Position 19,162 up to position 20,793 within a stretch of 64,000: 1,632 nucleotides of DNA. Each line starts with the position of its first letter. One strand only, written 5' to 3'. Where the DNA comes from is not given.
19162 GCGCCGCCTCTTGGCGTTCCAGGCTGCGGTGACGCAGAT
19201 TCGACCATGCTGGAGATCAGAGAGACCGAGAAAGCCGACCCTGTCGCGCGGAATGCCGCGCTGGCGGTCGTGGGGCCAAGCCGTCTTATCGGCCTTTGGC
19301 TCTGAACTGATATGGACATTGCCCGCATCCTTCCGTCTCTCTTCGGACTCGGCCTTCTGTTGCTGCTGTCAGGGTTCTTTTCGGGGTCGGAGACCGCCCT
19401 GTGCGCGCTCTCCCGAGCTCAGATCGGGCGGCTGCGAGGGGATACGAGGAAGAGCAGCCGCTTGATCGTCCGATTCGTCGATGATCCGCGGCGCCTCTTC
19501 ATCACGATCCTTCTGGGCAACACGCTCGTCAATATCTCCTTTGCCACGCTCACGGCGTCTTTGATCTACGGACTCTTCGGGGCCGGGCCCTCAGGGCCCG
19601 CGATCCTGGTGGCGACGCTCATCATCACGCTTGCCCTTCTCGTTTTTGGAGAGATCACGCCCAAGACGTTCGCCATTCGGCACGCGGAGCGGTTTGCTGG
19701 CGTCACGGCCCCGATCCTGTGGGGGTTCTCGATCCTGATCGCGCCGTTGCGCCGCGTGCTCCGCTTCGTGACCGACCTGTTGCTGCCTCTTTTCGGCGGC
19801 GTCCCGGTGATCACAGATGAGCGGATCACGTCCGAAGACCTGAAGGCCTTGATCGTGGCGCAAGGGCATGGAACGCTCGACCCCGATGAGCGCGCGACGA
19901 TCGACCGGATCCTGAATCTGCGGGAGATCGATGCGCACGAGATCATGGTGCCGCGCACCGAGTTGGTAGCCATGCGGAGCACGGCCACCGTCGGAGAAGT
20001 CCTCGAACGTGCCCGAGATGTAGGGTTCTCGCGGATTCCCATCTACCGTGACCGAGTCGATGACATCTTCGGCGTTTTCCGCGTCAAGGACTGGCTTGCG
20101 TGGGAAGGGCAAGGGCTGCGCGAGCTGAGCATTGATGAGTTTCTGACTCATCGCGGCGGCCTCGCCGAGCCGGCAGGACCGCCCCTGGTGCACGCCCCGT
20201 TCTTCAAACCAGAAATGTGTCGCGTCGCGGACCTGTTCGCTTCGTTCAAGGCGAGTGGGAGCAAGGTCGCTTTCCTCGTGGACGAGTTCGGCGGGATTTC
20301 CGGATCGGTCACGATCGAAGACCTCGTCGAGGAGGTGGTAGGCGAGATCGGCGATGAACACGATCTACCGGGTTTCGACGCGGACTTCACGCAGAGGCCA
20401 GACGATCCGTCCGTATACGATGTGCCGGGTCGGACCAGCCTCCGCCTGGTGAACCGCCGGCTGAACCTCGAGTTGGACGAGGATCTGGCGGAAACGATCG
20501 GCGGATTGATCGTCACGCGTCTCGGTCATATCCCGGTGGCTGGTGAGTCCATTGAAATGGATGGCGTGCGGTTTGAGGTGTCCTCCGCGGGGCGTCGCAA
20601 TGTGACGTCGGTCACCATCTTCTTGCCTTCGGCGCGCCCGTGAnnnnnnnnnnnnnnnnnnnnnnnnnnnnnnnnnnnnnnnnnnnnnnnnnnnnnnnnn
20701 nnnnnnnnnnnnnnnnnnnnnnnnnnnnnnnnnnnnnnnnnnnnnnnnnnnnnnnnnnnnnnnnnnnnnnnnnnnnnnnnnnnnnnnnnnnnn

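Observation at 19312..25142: Magnesium-homeostasis island: two tandem CNNM/CorC-type genes followed by two tandem mgtE genes, all CBS-pair proteins, adjacent to tRNA-Leu(CAA)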

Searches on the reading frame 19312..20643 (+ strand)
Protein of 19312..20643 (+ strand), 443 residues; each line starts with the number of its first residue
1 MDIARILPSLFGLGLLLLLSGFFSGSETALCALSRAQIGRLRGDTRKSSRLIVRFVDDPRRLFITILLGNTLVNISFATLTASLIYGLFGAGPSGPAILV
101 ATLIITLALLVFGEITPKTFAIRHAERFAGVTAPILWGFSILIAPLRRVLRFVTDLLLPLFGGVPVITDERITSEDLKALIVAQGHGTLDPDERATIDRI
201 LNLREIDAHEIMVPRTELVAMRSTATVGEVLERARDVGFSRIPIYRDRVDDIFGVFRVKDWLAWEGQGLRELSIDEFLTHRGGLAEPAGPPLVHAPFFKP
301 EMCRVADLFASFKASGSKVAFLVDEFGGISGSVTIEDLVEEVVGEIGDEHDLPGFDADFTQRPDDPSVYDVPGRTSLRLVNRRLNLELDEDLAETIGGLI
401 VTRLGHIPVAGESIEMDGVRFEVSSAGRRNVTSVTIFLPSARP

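Call 4: search_protein_families(library=pfam, proteins=[window:19312-20643:+])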
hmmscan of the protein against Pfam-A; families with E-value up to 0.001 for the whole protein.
window:19312-20643:+ (443 aa): 3 families
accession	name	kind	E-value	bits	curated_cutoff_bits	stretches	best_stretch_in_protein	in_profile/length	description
PF01595.25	CNNM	-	3.3e-45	154.4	28.4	1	15-193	5-181/181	Cyclin M transmembrane N-terminal domain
PF03471.22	CorC_HlyC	-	1.7e-18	66.8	27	1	365-438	4-79/81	Transporter associated domain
PF00571.33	CBS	-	2.4e-06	28.2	24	0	213-262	4-52/57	CBS domain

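Call 5: search_protein_families(library=ncbifam, proteins=[window:19312-20643:+])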
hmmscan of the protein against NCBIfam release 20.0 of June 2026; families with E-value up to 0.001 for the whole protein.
window:19312-20643:+ (443 aa): 4 families
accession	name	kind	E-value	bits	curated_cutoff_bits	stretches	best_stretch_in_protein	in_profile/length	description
TIGR03520.1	GldE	subfamily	6.2e-66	223.1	376.05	1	14-435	2-404/408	gliding motility-associated protein GldE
NF008604.1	PRK11573.1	equivalog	7.9e-50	170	475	1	15-434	15-414/428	hypothetical protein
NF011675.0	PRK15094.1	equivalog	8e-37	127.1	379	1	169-440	29-283/292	CNNM family magnesium/cobalt transport protein CorC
NF052568.1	PolamExpPaeASal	equivalog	1.1e-30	106.8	500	1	9-424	4-410/424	polyamine export protein PaeA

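Call 27: find_homologous_proteins(query=window:19312-20640:+, max_evalue=1e-20)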
Query window:19312-20640:+ (443 aa): 3999 proteins with E <= 1e-20 among 8000 candidates; the best 120 are listed.
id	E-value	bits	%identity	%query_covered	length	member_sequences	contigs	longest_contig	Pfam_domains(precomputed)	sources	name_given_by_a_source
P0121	9.5e-280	946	98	100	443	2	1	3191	PF01595.26,PF03471.23,PF00571.34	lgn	-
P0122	5.7e-190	650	70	95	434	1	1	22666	PF01595.26,PF03471.23,PF00571.34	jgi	jgi:putative hemolysin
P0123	2.9e-174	598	65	99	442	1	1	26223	PF01595.26,PF03471.23,PF00571.34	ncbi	-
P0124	2.6e-167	575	64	94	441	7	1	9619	PF01595.26,PF03471.23,PF00571.34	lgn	-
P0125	1.2e-160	553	63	96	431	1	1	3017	PF01595.26,PF03471.23,PF00571.34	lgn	-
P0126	1.7e-150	520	57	95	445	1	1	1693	PF01595.26,PF03471.23,PF00571.34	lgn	-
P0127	2.1e-143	497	53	100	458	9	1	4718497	PF01595.26,PF03471.23,PF00571.34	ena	-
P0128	4.5e-142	492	53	100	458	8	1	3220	PF01595.26,PF03471.23,PF00571.34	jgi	jgi:putative hemolysin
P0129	2.1e-140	487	52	100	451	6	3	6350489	PF01595.26,PF03471.23,PF00571.34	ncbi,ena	-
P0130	7.4e-138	478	52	95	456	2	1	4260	PF01595.26,PF03471.23,PF00571.34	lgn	-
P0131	9.0e-138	478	52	99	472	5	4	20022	PF01595.26,PF03471.23,PF00571.34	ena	-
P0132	1.7e-137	477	52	100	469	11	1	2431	PF01595.26,PF03471.23,PF00571.34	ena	-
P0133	1.2e-134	468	51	100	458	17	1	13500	PF01595.26,PF03471.23,PF00571.34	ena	-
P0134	1.5e-132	461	51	100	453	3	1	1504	PF01595.26,PF03471.23,PF00571.34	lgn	-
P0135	2.0e-129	451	51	99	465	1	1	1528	PF01595.26,PF03471.23,PF00571.34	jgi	jgi:putative hemolysin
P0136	1.7e-125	438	50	100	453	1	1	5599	PF01595.26,PF03471.23,PF00571.34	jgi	jgi:putative hemolysin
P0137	1.5e-124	435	47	95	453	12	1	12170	PF01595.26,PF03471.23,PF00571.34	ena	-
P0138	3.8e-122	427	48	99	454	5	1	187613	PF01595.26,PF03471.23,PF00571.34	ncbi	-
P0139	1.0e-121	425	48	99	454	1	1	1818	PF01595.26,PF03471.23,PF00571.34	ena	-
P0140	2.6e-120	421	44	91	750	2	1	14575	PF01595.26,PF03471.23,PF00571.34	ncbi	ncbi:MAG: CNNM domain-containing protein, partial [Candidatus Aminicenantes bacterium]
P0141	2.0e-118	414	47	100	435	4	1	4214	PF01595.26,PF03471.23,PF00571.34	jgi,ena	-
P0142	9.4e-118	412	47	99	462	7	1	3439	PF01595.26,PF03471.23,PF00571.34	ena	-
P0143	4.9e-117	410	47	99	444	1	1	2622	PF01595.26,PF03471.23,PF00571.34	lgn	-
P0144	3.2e-116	407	46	94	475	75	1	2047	PF01595.26,PF03471.23,PF00571.34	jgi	-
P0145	7.0e-116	406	47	99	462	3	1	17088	PF01595.26,PF03471.23,PF00571.34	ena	-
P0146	8.9e-116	406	44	95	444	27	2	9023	PF01595.26,PF03471.23,PF00571.34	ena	-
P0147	1.3e-115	405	47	100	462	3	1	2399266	PF01595.26,PF03471.23,PF00571.34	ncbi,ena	-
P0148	1.5e-115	405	46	98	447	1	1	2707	PF01595.26,PF03471.23,PF00571.34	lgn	-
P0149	1.6e-115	405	47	91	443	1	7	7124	PF01595.26,PF03471.23,PF00571.34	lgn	-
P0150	1.8e-115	405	46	98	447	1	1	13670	PF01595.26,PF03471.23,PF00571.34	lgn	-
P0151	6.4e-115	403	46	95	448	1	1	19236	PF01595.26,PF03471.23,PF00571.34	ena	-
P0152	1.5e-114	402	45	99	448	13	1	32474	PF01595.26,PF03471.23,PF00571.34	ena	-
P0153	1.6e-114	401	45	95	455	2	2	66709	PF01595.26,PF03471.23,PF00571.34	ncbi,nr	ncbi:MAG: hemolysin family protein [Candidatus Poribacteria bacterium]|nr:hemolysin family protein [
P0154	2.2e-114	401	47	99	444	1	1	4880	PF01595.26,PF03471.23,PF00571.34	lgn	-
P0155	2.8e-114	401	45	95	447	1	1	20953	PF01595.26,PF03471.23,PF00571.34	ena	-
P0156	3.0e-114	401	46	99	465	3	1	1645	PF01595.26,PF03471.23,PF00571.34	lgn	-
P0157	3.1e-114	401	44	95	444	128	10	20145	PF01595.26,PF03471.23,PF00571.34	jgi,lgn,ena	-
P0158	4.0e-114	400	46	98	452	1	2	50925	PF01595.26,PF03471.23,PF00571.34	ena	-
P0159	4.3e-114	400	46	99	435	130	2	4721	PF01595.26,PF03471.23,PF00571.34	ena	-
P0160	5.0e-114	400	46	100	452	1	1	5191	PF01595.26,PF03471.23,PF00571.34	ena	-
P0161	5.3e-114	400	46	98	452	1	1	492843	PF01595.26,PF03471.23,PF00571.34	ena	-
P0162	8.1e-114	399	44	95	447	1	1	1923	PF01595.26,PF03471.23,PF00571.34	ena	-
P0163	1.1e-113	399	46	98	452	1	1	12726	PF01595.26,PF03471.23,PF00571.34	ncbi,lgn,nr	ncbi:HlyC/CorC family transporter [Candidatus Poribacteria bacterium]|nr:HlyC/CorC family transporte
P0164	1.6e-113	398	45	90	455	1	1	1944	PF01595.26,PF03471.23,PF00571.34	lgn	-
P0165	1.7e-113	398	47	92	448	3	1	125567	PF01595.26,PF03471.23,PF00571.34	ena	-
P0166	1.7e-113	398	44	100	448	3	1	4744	PF01595.26,PF03471.23,PF00571.34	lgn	-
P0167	2.3e-113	398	46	94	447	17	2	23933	PF01595.26,PF03471.23,PF00571.34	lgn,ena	-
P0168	2.8e-113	397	47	91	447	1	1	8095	PF01595.26,PF03471.23,PF00571.34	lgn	-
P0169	3.9e-113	397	45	94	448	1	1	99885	PF01595.26,PF03471.23,PF00571.34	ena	-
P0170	5.0e-113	397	46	99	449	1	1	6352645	PF01595.26,PF03471.23,PF00571.34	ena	-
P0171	5.5e-113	396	45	95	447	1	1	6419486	PF01595.26,PF03471.23,PF00571.34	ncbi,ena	-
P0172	5.7e-113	396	46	95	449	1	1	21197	PF01595.26,PF03471.23,PF00571.34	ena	-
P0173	7.6e-113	396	44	95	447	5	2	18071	PF01595.26,PF03471.23,PF00571.34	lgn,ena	-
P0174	7.7e-113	396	45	95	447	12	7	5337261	PF01595.26,PF03471.23,PF00571.34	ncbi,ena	-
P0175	9.2e-113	396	46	99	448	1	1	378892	PF01595.26,PF03471.23,PF00571.34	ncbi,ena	-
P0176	9.2e-113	396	46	99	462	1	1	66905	PF01595.26,PF03471.23,PF00571.34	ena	-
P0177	9.9e-113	396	44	95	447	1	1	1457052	PF01595.26,PF03471.23,PF00571.34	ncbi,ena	-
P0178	1.0e-112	396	46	98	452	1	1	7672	PF01595.26,PF03471.23,PF00571.34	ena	-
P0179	1.5e-112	395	46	99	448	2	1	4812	PF01595.26,PF03471.23,PF00571.34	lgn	-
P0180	1.5e-112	395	46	91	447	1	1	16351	PF01595.26,PF03471.23,PF00571.34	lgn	-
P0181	1.6e-112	395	45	98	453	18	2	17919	PF01595.26,PF03471.23,PF00571.34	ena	-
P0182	1.6e-112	395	45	98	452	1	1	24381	PF01595.26,PF03471.23,PF00571.34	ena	-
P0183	2.5e-112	394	46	99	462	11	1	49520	PF01595.26,PF03471.23,PF00571.34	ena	-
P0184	2.8e-112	394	45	95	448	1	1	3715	PF01595.26,PF03471.23,PF00571.34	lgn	-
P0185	2.9e-112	394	46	94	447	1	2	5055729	PF01595.26,PF03471.23,PF00571.34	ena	-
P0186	4.0e-112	394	45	99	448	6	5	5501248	PF01595.26,PF03471.23,PF00571.34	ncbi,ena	-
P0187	4.3e-112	393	45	95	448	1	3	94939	PF01595.26,PF03471.23,PF00571.34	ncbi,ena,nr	ncbi:MAG: hemolysin family protein [Candidatus Poribacteria bacterium]|nr:hemolysin family protein [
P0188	4.9e-112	393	45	99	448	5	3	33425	PF01595.26,PF03471.23,PF00571.34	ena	-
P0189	4.9e-112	393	45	98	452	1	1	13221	PF01595.26,PF03471.23,PF00571.34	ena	-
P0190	6.5e-112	393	46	99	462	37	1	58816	PF01595.26,PF03471.23,PF00571.34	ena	-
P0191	7.5e-112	393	45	99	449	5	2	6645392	PF01595.26,PF03471.23,PF00571.34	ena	-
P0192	8.1e-112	393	45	99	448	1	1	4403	PF01595.26,PF03471.23,PF00571.34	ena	-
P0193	9.1e-112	392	45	99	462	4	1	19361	PF01595.26,PF03471.23,PF00571.34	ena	-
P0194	9.9e-112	392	46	94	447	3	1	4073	PF01595.26,PF03471.23,PF00571.34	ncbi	-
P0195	1.2e-111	392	45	100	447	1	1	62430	PF01595.26,PF03471.23,PF00571.34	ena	-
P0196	1.3e-111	392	44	95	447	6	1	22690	PF01595.26,PF03471.23,PF00571.34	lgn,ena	-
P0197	1.5e-111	392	46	99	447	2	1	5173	PF01595.26,PF03471.23,PF00571.34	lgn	-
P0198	1.6e-111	392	43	95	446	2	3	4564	PF01595.26,PF03471.23,PF00571.34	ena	-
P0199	1.6e-111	392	45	98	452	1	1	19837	PF01595.26,PF03471.23,PF00571.34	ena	-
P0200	2.1e-111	391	45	99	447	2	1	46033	PF01595.26,PF03471.23,PF00571.34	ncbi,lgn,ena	-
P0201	2.2e-111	391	45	95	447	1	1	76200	PF01595.26,PF03471.23,PF00571.34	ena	-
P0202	2.3e-111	391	44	95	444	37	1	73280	PF01595.26,PF03471.23,PF00571.34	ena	-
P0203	2.6e-111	391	45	100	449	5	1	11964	PF01595.26,PF03471.23,PF00571.34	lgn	-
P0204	2.6e-111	391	44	99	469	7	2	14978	PF01595.26,PF03471.23,PF00571.34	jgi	-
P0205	2.8e-111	391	45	100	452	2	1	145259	PF01595.26,PF03471.23,PF00571.34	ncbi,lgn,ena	-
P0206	3.4e-111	391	45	98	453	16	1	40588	PF01595.26,PF03471.23,PF00571.34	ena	-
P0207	4.0e-111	390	46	99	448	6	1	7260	PF01595.26,PF03471.23,PF00571.34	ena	-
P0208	4.9e-111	390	45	99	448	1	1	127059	PF01595.26,PF03471.23,PF00571.34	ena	-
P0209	5.2e-111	390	45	99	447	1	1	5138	PF01595.26,PF03471.23,PF00571.34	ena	-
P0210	5.9e-111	390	45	100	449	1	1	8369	PF01595.26,PF03471.23,PF00571.34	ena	-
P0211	6.4e-111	390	44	95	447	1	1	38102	PF01595.26,PF03471.23,PF00571.34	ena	-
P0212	6.4e-111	390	45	94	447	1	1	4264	PF01595.26,PF03471.23,PF00571.34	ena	-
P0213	6.6e-111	390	45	100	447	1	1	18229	PF01595.26,PF03471.23,PF00571.34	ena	-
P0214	6.7e-111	390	45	99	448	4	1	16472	PF01595.26,PF03471.23,PF00571.34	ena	-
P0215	7.1e-111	389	45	99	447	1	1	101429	PF01595.26,PF03471.23,PF00571.34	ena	-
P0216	8.7e-111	389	45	95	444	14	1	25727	PF01595.26,PF03471.23,PF00571.34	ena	-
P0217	9.4e-111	389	45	98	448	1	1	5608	PF01595.26,PF03471.23,PF00571.34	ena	-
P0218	9.8e-111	389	44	95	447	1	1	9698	PF01595.26,PF03471.23,PF00571.34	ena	-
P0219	1.1e-110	389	45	99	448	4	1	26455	PF01595.26,PF03471.23,PF00571.34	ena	-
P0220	1.2e-110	389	45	98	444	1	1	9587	PF01595.26,PF03471.23,PF00571.34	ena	-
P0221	1.2e-110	389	44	99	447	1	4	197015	PF01595.26,PF03471.23,PF00571.34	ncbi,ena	-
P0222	1.2e-110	389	45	99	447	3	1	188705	PF01595.26,PF03471.23,PF00571.34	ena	-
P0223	1.2e-110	389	45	99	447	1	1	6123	PF01595.26,PF03471.23,PF00571.34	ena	-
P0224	1.3e-110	389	45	99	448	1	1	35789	PF01595.26,PF03471.23,PF00571.34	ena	-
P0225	1.4e-110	388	45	99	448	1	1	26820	PF01595.26,PF03471.23,PF00571.34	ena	-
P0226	1.4e-110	388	45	99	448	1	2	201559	PF01595.26,PF03471.23,PF00571.34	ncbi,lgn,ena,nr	ncbi:HlyC/CorC family transporter [Candidatus Poribacteria bacterium]|nr:HlyC/CorC family transporte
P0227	1.6e-110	388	45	99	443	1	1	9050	PF01595.26,PF03471.23,PF00571.34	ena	-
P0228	2.1e-110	388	45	98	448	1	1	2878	PF01595.26,PF03471.23,PF00571.34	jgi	jgi:putative hemolysin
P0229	2.1e-110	388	45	95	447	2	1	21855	PF01595.26,PF03471.23,PF00571.34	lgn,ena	-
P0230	2.3e-110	388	45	99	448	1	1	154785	PF01595.26,PF03471.23,PF00571.34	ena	-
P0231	2.8e-110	387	45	98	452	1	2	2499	PF01595.26,PF03471.23,PF00571.34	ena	-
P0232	3.3e-110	387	45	95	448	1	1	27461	PF01595.26,PF03471.23,PF00571.34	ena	-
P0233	4.2e-110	387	44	99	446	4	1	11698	PF01595.26,PF03471.23,PF00571.34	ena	-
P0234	4.8e-110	387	45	99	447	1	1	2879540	PF01595.26,PF03471.23,PF00571.34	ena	-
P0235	5.4e-110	387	44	98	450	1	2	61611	PF01595.26,PF03471.23,PF00571.34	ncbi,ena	-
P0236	6.4e-110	386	44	99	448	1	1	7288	PF01595.26,PF03471.23,PF00571.34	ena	-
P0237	8.4e-110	386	45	95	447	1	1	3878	PF01595.26,PF03471.23,PF00571.34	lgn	-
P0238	9.2e-110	386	48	92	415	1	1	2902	PF01595.26,PF03471.23,PF00571.34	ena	-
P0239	1.2e-109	385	44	98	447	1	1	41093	PF01595.26,PF03471.23,PF00571.34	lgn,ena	-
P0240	1.2e-109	385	44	100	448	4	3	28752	PF01595.26,PF03471.23,PF00571.34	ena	-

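Call 28: find_encoding_contigs(protein=P0122, flank=8000, max_places=2)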
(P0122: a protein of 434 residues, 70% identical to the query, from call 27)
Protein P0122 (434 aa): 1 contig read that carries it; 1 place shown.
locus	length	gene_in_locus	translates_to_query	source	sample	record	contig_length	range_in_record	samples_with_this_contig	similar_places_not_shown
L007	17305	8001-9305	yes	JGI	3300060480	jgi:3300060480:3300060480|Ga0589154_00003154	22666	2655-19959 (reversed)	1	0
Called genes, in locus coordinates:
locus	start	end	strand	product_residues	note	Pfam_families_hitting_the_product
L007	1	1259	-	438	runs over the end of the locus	PF00144:Beta-lactamase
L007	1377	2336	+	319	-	PF00903:Glyoxalase (weak)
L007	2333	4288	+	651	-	PF00884:Sulfatase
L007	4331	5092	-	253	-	PF00535:Glycos_transf_2, PF13641:Glyco_tranf_2_3 (weak)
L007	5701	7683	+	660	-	-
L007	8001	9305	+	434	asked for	PF01595:CNNM, PF00571:CBS (faint), PF03471:CorC_HlyC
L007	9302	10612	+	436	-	PF01595:CNNM, PF00571:CBS (faint), PF03471:CorC_HlyC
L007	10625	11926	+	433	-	PF05977:MFS_3, PF07690:MFS_1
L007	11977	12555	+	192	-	-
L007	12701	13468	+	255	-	PF02276:CytoC_RC, PF13432:TPR_16 (weak), PF14559:TPR_19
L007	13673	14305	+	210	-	PF00908:dTDP_sugar_isom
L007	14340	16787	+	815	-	PF26549:Tricorn_N (weak), PF00930:DPPIV_N, PF02129:Peptidase_S15, PF00561:Abhydrolase_1 (weak), PF20434:BD-FAE (faint), PF00326:Peptidase_S9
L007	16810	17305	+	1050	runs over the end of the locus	?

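Call 29: find_encoding_contigs(protein=P0123, flank=8000, max_places=2)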
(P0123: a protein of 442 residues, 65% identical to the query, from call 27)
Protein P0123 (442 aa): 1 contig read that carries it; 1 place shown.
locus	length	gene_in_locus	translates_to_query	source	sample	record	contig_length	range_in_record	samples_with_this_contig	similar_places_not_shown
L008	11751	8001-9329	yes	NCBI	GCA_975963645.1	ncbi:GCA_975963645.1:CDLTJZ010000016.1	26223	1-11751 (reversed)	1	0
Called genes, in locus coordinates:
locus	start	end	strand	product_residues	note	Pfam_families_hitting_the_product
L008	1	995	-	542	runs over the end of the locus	PF00496:SBP_bac_5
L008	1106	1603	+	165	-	-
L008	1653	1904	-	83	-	-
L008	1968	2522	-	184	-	PF22381:Staph_reg_Sar_Rot (weak), PF01047:MarR, PF12802:MarR_2, PF13412:HTH_24 (faint), PF13463:HTH_27 (faint), PF13601:HTH_34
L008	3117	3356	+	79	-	-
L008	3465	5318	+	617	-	PF00128:Alpha-amylase, PF16657:Malt_amylase_C (weak)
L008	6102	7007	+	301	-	PF18030:Rimk_N, PF14397:ATPgrasp_ST (faint), PF02655:ATP-grasp_3, PF02955:GSH-S_ATP, PF08443:RimK, PF07478:Dala_Dala_lig_C (weak)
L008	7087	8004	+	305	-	PF24827:AstE_AspA_cat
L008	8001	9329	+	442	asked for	PF01595:CNNM, PF00571:CBS (faint), PF03471:CorC_HlyC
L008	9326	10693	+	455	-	PF01595:CNNM, PF00571:CBS (weak), PF03471:CorC_HlyC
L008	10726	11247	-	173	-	PF07998:Peptidase_M54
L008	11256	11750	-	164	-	?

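Call 30: find_encoding_contigs(protein=P0127, flank=8000, max_places=2)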
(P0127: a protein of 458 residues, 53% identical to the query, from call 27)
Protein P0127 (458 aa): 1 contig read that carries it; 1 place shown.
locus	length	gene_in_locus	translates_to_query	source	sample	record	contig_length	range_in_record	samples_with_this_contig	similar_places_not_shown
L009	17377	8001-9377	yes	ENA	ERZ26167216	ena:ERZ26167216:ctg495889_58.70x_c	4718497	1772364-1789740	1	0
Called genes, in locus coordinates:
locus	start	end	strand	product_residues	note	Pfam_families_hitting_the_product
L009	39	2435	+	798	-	PF18962:Por_Secre_tail (faint)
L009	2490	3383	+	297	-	-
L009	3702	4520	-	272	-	PF03328:HpcH_HpaI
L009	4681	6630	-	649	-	PF00069:Pkinase, PF07714:PK_Tyr_Ser-Thr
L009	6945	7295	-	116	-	-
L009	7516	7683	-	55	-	-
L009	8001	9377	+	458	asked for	PF01595:CNNM, PF00571:CBS (faint), PF03471:CorC_HlyC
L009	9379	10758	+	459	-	PF01595:CNNM, PF00571:CBS (weak), PF03471:CorC_HlyC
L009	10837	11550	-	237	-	PF00106:adh_short, PF08659:KR, PF13561:adh_short_C2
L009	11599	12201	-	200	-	PF01227:GTP_cyclohydroI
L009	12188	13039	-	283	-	PF01242:PTPS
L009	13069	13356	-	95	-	-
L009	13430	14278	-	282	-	PF00581:Rhodanese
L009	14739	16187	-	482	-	PF12161:HsdM_N, PF02384:N6_Mtase, PF01170:UPF0020, PF07669:Eco57I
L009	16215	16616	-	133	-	-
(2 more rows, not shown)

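Call 57: find_encoding_contigs(protein=P0226, flank=6000, max_places=2)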
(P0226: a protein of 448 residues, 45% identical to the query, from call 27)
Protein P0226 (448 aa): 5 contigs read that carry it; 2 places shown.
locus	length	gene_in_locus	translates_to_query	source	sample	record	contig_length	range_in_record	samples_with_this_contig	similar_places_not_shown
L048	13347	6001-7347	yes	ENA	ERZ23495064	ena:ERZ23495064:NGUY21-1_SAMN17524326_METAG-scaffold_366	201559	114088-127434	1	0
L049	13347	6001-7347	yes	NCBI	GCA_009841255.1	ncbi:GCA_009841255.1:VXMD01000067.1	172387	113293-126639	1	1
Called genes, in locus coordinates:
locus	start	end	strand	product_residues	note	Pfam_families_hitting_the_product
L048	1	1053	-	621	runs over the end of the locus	PF02776:TPP_enzyme_N, PF00205:TPP_enzyme_M, PF02775:TPP_enzyme_C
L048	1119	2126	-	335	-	PF00294:PfkB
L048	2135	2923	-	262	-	PF03328:HpcH_HpaI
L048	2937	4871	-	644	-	PF00069:Pkinase, PF07714:PK_Tyr_Ser-Thr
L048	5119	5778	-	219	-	PF01081:Aldolase, PF01180:DHO_dh (faint)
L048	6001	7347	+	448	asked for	PF01595:CNNM, PF00571:CBS (weak), PF03471:CorC_HlyC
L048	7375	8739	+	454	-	PF01595:CNNM, PF00571:CBS (faint), PF03471:CorC_HlyC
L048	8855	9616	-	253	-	PF00106:adh_short, PF08659:KR, PF13561:adh_short_C2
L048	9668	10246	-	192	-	PF01227:GTP_cyclohydroI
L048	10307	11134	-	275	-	PF01242:PTPS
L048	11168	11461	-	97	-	-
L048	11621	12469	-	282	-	PF00581:Rhodanese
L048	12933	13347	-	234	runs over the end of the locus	PF13709:DUF4159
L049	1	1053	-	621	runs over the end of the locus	PF02776:TPP_enzyme_N, PF00205:TPP_enzyme_M, PF02775:TPP_enzyme_C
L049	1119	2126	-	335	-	PF00294:PfkB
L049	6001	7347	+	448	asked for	PF01595:CNNM, PF00571:CBS (weak), PF03471:CorC_HlyC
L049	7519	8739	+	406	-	PF01595:CNNM, PF00571:CBS (faint), PF03471:CorC_HlyC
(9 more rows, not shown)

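Call 63: search_protein_families(library=pfam, proteins=[P0140], max_evalue=0.00001)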
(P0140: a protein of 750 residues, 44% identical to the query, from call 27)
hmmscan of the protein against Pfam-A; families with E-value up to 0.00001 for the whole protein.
P0140 (750 aa): 3 families
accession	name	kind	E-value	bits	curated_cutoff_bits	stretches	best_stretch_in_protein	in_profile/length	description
PF01595.25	CNNM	-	7.3e-83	277.1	28.4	2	7-190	2-181/181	Cyclin M transmembrane N-terminal domain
PF03471.22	CorC_HlyC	-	1.1e-17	64.3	27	1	372-447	4-79/81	Transporter associated domain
PF00571.33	CBS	-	6e-14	52.6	24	0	205-259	1-52/57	CBS domain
